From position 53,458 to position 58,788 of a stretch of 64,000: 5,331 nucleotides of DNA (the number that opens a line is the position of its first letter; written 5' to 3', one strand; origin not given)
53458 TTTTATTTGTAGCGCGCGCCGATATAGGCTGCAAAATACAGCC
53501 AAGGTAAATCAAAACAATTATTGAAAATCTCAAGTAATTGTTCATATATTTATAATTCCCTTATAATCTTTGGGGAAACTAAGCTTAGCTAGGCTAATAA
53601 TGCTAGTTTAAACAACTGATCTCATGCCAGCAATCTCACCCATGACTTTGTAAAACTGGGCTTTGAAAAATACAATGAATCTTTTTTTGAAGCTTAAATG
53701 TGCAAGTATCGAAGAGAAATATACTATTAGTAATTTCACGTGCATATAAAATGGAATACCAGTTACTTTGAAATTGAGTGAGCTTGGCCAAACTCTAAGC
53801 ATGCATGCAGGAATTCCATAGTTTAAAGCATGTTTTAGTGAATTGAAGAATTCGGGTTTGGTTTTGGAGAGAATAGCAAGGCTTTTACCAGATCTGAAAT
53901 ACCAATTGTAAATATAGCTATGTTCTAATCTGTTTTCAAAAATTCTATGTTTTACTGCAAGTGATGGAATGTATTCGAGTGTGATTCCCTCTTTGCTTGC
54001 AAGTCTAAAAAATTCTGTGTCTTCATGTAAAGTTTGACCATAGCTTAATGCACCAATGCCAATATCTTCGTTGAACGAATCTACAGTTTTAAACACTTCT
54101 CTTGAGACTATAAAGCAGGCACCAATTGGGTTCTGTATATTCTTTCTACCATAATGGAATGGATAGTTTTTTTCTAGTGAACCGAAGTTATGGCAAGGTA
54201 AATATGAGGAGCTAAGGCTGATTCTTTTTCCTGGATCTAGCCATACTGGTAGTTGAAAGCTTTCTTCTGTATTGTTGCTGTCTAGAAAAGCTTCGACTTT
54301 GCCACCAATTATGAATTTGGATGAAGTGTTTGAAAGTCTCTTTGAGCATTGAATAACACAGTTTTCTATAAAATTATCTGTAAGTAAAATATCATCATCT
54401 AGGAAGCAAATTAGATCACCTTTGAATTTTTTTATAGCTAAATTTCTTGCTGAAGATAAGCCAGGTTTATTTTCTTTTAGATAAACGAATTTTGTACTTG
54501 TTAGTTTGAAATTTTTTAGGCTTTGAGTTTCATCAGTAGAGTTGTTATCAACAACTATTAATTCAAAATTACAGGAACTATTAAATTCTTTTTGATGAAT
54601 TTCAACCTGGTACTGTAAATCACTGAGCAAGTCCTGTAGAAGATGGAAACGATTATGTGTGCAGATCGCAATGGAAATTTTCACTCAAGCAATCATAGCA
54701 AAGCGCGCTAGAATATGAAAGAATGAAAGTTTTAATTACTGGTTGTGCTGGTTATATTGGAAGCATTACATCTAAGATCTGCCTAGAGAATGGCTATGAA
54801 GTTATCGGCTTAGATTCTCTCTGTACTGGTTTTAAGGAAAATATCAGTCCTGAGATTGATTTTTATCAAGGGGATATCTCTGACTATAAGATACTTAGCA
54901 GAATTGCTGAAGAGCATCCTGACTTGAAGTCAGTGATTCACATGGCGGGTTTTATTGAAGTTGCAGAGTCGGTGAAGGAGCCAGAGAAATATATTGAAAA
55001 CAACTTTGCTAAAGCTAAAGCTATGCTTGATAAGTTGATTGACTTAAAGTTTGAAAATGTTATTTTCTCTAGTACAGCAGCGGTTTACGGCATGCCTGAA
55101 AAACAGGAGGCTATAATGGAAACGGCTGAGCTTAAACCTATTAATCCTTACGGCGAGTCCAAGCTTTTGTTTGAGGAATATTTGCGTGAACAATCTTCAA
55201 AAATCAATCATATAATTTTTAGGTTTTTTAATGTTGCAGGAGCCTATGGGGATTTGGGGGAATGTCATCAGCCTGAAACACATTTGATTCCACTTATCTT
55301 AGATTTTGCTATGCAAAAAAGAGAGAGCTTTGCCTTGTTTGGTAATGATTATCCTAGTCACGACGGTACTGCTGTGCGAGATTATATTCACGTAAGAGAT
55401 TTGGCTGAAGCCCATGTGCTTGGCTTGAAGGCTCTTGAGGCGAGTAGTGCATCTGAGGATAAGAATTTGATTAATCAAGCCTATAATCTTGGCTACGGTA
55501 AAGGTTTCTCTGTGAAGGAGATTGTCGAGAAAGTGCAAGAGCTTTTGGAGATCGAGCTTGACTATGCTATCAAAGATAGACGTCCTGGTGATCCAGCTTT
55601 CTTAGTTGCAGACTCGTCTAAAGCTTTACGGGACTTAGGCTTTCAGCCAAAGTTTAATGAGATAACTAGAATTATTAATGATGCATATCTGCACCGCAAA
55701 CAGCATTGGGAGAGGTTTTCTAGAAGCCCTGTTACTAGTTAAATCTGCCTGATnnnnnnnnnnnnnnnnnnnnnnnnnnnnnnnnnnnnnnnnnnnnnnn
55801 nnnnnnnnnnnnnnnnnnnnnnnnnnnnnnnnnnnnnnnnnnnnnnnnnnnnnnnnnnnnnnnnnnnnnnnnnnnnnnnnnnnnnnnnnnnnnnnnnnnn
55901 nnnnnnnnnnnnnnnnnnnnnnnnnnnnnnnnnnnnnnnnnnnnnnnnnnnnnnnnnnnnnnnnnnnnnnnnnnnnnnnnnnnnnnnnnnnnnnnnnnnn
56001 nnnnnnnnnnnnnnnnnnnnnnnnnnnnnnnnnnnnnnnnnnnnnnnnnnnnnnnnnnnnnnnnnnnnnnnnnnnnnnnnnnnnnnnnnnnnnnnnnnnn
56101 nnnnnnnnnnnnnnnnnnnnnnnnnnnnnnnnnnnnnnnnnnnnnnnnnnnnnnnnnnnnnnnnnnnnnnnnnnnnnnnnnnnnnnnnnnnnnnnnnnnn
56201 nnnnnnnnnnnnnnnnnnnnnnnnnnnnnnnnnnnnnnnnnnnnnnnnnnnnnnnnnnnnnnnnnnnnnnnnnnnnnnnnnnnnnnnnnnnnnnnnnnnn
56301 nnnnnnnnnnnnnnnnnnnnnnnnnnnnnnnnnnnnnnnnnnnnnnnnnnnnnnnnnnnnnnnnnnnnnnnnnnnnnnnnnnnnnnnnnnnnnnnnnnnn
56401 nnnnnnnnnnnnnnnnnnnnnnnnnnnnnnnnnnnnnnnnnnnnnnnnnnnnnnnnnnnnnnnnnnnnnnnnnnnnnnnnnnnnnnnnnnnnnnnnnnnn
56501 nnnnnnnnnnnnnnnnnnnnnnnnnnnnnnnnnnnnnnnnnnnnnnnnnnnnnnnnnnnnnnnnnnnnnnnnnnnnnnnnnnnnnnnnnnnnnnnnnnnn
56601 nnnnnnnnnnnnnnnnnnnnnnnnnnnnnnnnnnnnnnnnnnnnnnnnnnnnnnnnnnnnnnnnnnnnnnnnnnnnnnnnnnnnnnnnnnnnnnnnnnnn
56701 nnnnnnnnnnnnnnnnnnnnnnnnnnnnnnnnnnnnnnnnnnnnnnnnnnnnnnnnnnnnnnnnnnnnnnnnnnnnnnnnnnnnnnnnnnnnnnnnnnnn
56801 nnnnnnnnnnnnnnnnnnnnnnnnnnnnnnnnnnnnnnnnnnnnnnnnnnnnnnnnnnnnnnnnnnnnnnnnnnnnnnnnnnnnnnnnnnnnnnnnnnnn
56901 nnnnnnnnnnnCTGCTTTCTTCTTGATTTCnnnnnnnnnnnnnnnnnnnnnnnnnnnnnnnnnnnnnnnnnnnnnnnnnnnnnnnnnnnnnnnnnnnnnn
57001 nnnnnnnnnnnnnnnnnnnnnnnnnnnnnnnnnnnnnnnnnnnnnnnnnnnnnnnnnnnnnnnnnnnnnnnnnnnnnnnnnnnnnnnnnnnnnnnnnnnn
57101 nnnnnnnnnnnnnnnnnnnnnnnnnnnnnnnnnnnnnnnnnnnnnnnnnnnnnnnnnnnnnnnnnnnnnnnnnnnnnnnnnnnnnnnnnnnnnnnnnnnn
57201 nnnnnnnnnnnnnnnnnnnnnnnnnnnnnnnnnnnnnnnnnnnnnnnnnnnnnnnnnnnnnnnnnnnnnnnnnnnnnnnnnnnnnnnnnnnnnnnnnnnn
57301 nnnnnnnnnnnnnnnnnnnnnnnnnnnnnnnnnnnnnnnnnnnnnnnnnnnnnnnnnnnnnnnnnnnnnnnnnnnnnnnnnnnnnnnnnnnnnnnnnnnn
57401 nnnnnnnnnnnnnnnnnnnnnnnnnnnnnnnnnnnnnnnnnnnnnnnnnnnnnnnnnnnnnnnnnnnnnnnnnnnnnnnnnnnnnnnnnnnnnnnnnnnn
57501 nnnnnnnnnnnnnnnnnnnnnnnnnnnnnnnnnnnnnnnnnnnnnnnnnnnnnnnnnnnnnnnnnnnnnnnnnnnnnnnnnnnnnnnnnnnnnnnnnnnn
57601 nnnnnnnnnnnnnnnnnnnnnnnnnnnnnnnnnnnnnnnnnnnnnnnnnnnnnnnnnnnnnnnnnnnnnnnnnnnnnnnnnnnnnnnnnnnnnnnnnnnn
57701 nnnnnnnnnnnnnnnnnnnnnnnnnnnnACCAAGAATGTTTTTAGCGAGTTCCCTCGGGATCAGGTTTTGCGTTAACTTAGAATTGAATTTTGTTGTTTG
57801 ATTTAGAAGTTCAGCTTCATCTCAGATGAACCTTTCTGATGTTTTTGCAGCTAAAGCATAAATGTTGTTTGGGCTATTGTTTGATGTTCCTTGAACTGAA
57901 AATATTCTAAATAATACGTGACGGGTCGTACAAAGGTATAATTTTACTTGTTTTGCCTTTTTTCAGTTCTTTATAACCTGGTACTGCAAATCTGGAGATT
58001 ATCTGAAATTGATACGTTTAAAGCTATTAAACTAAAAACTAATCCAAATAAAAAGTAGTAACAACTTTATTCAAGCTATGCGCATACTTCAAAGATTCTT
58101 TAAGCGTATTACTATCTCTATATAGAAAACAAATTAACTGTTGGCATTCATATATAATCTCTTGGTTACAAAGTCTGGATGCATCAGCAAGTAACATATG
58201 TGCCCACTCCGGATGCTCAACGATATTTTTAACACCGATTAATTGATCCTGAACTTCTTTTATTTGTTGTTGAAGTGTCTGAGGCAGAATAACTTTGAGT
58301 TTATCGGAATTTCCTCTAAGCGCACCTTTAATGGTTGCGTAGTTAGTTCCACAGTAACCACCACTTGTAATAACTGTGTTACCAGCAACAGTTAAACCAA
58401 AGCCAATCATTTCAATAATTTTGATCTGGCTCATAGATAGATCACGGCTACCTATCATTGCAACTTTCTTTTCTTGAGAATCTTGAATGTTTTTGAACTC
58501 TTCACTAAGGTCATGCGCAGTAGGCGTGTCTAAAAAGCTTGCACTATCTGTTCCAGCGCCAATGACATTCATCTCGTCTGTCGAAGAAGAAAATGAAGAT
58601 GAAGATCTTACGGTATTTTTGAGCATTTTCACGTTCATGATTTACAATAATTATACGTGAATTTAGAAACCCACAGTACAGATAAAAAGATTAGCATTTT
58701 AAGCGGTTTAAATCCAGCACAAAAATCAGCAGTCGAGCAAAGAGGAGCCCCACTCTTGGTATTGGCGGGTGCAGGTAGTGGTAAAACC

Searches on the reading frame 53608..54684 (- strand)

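Call 23: search_protein_families(library=pfam, proteins=[window:53608-54684:-], max_evalue=0.001)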
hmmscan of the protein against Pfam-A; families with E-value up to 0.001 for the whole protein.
window:53608-54684:- (358 aa): 3 families
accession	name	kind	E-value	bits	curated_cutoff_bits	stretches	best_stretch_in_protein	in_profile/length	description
PF00535.33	Glycos_transf_2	-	6.1e-20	72.3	23.3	1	4-198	1-164/168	Glycosyl transferase family 2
PF10111.15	Glyco_tranf_2_2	-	1.9e-08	34.6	27.3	1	30-121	20-115/276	Glycosyltransferase like family 2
PF13641.12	Glyco_tranf_2_3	-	0.00014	22.4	27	1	39-247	30-212/230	Glycosyltransferase like family 2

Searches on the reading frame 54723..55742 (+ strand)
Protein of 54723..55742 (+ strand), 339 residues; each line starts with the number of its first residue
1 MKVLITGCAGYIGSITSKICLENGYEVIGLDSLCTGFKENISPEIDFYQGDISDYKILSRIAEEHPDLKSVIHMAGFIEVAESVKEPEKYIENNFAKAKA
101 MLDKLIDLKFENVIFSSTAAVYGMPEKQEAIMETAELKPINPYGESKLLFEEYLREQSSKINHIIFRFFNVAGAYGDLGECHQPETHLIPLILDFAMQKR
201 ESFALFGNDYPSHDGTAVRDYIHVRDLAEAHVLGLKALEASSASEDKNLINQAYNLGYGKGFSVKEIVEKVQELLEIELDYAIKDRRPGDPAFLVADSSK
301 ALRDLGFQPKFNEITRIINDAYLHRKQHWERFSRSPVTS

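Call 23: search_protein_families(library=pfam, proteins=[window:54723-55742:+], max_evalue=0.001)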
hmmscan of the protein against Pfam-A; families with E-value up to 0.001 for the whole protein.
window:54723-55742:+ (339 aa): 7 families
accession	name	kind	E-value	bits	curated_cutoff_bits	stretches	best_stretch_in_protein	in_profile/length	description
PF01370.27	Epimerase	-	5.6e-48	163.9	20.9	1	3-246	1-236/240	NAD dependent epimerase/dehydratase family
PF16363.11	GDP_Man_Dehyd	-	4.8e-41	141.7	27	1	4-312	1-326/332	GDP-mannose 4,6 dehydratase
PF04321.23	RmlD_sub_bind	-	1e-13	51.5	27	1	1-176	1-156/287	RmlD substrate binding domain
PF01073.25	3Beta_HSD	-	9.4e-10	38.4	22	1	4-254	1-246/280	3-beta hydroxysteroid dehydrogenase/isomerase family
PF02719.21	Polysacc_synt_2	-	3.6e-07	30.1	20.2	1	3-176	1-176/293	Polysaccharide biosynthesis protein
PF08659.16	KR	-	8.8e-05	22.9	22.6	1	3-127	3-146/180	KR domain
PF07993.18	NAD_binding_4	-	0.00045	19.9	20.1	1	45-173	63-209/258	Male sterility protein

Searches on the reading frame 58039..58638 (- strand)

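Call 23: search_protein_families(library=pfam, proteins=[window:58039-58638:-], max_evalue=0.001)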
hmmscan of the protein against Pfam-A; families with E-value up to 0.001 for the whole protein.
window:58039-58638:- (199 aa): 1 family
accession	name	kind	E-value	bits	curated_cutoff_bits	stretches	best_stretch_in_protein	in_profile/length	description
PF02481.21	DNA_processg_A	-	4.2e-05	23.3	29.6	1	54-123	42-109/212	DNA recombination-mediator protein A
